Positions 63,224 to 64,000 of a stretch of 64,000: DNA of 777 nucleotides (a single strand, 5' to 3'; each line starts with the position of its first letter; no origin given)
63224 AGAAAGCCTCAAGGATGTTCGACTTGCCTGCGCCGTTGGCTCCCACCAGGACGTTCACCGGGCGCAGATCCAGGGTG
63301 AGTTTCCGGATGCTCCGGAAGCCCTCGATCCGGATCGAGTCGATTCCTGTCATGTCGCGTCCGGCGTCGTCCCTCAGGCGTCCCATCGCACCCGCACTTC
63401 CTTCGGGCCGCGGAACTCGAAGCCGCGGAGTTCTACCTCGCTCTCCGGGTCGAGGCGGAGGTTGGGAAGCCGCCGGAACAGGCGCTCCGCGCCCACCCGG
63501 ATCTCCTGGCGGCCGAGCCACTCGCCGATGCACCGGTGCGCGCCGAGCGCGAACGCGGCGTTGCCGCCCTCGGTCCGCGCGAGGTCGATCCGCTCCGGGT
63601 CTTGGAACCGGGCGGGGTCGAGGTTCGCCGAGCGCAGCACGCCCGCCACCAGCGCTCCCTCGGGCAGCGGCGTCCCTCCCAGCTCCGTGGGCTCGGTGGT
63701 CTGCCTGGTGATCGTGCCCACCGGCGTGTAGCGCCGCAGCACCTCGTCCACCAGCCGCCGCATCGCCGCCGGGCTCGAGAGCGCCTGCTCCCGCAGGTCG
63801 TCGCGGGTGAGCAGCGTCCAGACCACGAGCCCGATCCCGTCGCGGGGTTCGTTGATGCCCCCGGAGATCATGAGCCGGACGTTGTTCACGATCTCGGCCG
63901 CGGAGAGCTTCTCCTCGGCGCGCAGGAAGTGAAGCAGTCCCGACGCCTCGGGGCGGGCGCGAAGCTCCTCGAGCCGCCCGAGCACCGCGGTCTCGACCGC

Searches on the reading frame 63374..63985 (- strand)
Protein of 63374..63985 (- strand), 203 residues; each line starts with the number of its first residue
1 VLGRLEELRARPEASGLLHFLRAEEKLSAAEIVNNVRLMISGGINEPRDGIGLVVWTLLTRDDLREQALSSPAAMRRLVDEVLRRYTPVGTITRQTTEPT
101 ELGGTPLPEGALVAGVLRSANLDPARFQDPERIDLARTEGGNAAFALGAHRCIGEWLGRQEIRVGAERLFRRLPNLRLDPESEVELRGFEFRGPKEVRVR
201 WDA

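Call 79: search_protein_families(library=pfam, proteins=[window:63374-63985:-], max_evalue=0.00001)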
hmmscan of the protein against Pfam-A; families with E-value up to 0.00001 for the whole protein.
window:63374-63985:- (203 aa): 1 family
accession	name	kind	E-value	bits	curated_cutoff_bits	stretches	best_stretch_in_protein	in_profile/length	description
PF00067.27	p450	-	3.3e-14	53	22.8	1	75-173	324-432/462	Cytochrome P450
